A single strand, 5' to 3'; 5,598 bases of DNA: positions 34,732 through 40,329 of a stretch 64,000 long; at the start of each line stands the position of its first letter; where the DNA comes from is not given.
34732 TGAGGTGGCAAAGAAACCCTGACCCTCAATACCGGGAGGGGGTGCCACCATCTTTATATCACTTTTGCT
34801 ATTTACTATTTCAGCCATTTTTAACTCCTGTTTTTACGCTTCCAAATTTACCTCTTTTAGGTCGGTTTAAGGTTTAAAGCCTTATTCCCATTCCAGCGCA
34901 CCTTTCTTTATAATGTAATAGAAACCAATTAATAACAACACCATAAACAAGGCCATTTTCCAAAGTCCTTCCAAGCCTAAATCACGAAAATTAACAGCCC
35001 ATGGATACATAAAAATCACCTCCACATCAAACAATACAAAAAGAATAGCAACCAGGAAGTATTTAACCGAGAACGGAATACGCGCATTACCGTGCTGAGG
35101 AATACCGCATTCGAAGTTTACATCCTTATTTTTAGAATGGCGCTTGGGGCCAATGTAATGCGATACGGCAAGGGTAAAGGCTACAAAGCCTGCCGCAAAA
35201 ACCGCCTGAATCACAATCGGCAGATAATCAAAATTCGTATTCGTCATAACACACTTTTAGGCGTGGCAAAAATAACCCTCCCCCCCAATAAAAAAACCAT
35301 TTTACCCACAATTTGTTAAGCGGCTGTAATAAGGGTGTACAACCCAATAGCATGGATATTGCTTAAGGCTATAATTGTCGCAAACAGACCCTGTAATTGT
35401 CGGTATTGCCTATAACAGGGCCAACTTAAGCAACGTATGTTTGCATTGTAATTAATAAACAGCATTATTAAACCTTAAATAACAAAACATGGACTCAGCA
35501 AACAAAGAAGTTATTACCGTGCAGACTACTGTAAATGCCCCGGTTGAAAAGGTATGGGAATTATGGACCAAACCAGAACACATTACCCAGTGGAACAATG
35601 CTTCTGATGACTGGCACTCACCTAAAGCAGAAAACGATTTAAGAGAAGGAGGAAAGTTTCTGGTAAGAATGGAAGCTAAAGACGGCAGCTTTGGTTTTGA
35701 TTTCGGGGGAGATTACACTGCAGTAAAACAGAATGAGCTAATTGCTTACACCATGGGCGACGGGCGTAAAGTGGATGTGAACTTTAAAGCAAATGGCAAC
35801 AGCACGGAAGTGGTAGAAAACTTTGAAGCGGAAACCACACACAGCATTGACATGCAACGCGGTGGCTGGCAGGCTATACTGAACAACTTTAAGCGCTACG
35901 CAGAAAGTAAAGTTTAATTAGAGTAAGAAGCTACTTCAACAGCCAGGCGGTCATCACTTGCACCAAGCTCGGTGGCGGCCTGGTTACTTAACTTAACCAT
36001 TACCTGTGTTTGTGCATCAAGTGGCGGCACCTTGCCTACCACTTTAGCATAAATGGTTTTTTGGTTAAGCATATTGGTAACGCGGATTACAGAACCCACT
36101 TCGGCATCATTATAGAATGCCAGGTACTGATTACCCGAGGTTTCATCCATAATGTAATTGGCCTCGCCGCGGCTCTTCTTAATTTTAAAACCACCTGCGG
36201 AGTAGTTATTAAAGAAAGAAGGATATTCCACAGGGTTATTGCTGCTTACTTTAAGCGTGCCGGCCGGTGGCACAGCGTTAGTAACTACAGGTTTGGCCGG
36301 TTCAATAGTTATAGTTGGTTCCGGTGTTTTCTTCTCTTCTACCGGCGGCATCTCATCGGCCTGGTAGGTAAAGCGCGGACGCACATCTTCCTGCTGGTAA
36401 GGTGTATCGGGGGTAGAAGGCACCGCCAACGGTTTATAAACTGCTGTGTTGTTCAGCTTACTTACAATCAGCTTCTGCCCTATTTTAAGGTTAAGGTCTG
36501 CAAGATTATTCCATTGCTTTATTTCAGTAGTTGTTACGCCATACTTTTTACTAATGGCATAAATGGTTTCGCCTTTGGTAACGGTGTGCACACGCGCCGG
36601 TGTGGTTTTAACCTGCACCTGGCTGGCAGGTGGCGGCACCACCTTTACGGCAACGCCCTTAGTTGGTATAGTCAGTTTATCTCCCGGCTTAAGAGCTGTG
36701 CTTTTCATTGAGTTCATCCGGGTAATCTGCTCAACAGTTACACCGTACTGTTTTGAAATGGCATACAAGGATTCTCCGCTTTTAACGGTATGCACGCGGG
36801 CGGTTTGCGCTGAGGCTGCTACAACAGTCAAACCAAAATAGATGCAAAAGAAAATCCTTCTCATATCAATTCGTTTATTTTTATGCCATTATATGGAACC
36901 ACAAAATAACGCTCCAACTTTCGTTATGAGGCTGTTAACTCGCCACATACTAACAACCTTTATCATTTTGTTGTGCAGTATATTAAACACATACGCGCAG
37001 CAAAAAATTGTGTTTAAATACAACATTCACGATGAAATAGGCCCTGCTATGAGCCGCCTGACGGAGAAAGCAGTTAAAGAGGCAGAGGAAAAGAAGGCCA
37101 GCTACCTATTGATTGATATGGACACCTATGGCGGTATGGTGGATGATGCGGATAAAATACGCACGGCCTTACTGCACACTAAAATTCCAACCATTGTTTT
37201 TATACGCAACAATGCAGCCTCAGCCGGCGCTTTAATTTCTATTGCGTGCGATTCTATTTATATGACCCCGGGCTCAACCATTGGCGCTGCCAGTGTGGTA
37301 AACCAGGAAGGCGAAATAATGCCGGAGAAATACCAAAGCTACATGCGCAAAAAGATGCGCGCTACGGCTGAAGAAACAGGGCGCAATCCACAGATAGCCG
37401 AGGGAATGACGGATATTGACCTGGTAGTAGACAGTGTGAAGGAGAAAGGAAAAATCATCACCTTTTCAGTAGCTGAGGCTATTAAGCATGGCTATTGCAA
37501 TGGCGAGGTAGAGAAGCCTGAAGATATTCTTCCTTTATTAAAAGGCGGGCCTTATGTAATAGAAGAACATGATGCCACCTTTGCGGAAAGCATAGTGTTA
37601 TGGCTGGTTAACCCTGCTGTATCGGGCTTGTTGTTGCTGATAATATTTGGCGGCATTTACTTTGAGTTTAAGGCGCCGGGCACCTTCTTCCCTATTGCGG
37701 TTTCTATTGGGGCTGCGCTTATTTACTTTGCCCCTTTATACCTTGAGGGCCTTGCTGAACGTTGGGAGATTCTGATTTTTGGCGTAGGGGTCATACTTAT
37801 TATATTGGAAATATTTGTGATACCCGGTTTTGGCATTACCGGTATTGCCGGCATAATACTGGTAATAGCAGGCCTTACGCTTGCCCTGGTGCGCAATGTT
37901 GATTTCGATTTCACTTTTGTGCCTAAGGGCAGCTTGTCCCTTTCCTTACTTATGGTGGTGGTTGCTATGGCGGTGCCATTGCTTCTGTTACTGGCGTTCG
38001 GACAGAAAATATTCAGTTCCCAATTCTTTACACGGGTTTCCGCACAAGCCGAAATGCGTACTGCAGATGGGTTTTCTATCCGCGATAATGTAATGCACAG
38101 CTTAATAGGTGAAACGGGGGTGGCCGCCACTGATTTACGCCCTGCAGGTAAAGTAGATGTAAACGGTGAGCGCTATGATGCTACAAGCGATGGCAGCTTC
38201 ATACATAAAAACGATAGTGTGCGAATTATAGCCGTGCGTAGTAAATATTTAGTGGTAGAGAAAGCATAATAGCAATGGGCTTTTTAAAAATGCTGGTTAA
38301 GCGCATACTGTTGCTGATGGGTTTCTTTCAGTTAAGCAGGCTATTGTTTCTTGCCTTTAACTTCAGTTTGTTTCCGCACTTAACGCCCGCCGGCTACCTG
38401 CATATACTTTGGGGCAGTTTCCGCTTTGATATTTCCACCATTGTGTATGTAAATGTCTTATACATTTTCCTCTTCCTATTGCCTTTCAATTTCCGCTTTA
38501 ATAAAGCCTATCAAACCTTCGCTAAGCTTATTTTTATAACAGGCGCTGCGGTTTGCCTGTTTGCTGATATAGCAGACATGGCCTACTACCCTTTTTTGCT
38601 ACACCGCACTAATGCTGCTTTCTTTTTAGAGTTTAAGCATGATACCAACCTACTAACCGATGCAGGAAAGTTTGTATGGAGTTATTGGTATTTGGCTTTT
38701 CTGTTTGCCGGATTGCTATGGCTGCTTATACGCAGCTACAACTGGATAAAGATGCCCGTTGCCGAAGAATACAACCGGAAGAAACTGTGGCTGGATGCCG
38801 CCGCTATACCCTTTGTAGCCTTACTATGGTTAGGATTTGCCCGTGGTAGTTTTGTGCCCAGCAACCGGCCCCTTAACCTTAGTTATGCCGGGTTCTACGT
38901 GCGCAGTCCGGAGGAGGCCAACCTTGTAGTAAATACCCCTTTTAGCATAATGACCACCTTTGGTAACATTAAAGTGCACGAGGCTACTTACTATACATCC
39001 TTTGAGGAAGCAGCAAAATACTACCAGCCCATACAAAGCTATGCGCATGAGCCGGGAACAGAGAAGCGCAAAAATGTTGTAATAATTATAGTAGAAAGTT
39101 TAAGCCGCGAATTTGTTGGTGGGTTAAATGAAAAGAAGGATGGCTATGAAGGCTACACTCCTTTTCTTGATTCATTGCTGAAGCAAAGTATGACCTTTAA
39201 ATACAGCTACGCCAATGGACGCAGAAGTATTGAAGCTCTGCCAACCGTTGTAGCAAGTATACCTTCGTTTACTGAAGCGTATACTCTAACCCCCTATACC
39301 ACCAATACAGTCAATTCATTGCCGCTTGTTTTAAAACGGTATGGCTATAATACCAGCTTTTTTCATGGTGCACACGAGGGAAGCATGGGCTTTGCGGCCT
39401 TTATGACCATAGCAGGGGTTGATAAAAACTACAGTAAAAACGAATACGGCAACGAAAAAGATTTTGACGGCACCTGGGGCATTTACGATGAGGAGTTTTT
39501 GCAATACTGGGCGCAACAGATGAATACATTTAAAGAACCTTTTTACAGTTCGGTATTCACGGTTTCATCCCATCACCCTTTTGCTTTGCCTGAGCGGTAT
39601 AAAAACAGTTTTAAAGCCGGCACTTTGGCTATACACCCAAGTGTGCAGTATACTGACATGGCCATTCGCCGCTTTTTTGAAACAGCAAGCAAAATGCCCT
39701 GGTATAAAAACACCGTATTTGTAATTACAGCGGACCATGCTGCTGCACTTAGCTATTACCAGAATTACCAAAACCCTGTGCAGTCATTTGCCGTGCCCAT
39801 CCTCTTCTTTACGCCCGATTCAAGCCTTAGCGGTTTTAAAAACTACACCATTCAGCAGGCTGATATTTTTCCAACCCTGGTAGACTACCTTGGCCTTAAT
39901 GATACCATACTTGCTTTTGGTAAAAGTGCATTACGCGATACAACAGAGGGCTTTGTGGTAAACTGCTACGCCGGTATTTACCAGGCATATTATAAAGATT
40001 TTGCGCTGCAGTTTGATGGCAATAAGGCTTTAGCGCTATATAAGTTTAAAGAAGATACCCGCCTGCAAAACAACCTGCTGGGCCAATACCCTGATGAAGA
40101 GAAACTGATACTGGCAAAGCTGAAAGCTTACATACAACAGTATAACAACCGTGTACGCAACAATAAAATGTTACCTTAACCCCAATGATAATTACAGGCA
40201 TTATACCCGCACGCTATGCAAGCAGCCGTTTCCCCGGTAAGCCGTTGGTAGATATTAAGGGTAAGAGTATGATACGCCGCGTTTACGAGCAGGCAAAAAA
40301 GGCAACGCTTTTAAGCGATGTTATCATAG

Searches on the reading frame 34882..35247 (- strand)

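Call 17: search_protein_families(library=pfam, proteins=[window:34882-35247:-], max_evalue=0.001)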
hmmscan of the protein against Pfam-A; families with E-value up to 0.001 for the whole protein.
window:34882-35247:- (121 aa): 1 family
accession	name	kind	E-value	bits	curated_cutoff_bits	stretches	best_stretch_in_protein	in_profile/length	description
PF00507.24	Oxidored_q4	-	4.1e-37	126.8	23.3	1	23-120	2-99/99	NADH-ubiquinone/plastoquinone oxidoreductase, chain 3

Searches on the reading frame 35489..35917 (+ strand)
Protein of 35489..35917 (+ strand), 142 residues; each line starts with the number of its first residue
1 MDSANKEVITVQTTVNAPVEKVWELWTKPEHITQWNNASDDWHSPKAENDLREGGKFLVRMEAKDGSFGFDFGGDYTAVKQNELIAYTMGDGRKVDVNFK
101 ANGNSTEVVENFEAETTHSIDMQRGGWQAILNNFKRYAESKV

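Call 17: search_protein_families(library=pfam, proteins=[window:35489-35917:+], max_evalue=0.001)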
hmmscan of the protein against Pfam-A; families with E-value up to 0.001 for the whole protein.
window:35489-35917:+ (142 aa): 2 families
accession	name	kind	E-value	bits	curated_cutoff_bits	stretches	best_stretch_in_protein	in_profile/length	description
PF08327.17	AHSA1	-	3.5e-23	82.6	22.1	1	16-139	1-125/125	Activator of Hsp90 ATPase homolog 1-like protein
PF10604.15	Polyketide_cyc2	-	5.2e-06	27.2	27.4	1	9-115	4-109/142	Polyketide cyclase / dehydrase and lipid transport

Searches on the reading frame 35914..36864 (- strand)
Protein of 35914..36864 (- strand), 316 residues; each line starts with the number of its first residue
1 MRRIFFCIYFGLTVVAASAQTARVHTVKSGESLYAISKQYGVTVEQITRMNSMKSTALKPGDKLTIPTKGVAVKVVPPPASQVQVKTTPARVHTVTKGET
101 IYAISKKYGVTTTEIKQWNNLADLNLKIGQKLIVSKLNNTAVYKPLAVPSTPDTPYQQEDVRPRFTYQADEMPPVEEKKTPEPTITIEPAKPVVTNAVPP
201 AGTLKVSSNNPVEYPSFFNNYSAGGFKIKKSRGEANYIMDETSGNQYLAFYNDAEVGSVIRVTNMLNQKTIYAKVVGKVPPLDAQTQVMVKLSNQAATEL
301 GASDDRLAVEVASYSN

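Call 17: search_protein_families(library=pfam, proteins=[window:35914-36864:-], max_evalue=0.001)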
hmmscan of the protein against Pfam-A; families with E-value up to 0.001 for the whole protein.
window:35914-36864:- (316 aa): 3 families
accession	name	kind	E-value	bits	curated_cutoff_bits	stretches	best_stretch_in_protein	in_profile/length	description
PF01476.26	LysM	-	1.1e-33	115.4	20.9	2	25-67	1-43/43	LysM domain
PF23473.1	LysM3_LYK4_5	-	2.6e-06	27.9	29.3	0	94-123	6-35/48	LYK4/5 LysM3 domain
PF23446.1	LysM1_NFP_LYK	-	4.3e-06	27.9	36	0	32-68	17-55/60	NFP/LYK LysM1 domain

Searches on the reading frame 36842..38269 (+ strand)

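Call 20: search_protein_families(library=pfam, proteins=[window:36842-38269:+], max_evalue=0.001)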
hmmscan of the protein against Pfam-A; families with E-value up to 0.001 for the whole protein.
window:36842-38269:+ (475 aa): 5 families
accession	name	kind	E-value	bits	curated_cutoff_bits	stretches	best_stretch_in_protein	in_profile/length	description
PF25145.1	NfeD1b_N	-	1.5e-47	162.1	40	1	57-233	2-179/189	NfeD1b, N-terminal domain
PF24961.1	NfeD_membrane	-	1e-22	80.8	26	1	260-383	2-114/119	NfeD integral membrane domain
PF01957.25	NfeD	-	1.7e-15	57.4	29.1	1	419-474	2-57/57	NfeD-like C-terminal, partner-binding domain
PF01972.22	SDH_protease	-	1.2e-05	25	31.3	1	76-149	83-154/286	ClpP-like SDH-type serine proteinase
PF01343.23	Peptidase_S49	-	0.00016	22.1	24.9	1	111-154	3-46/154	Peptidase family S49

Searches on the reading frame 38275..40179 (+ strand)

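Call 75: search_protein_families(library=pfam, proteins=[window:38275-40179:+], max_evalue=0.001)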
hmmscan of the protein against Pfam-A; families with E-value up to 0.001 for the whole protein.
window:38275-40179:+ (634 aa): 1 family
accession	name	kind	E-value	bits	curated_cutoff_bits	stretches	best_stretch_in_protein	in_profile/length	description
PF00884.28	Sulfatase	-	1.5e-36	126.7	25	1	266-540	1-300/301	Sulfatase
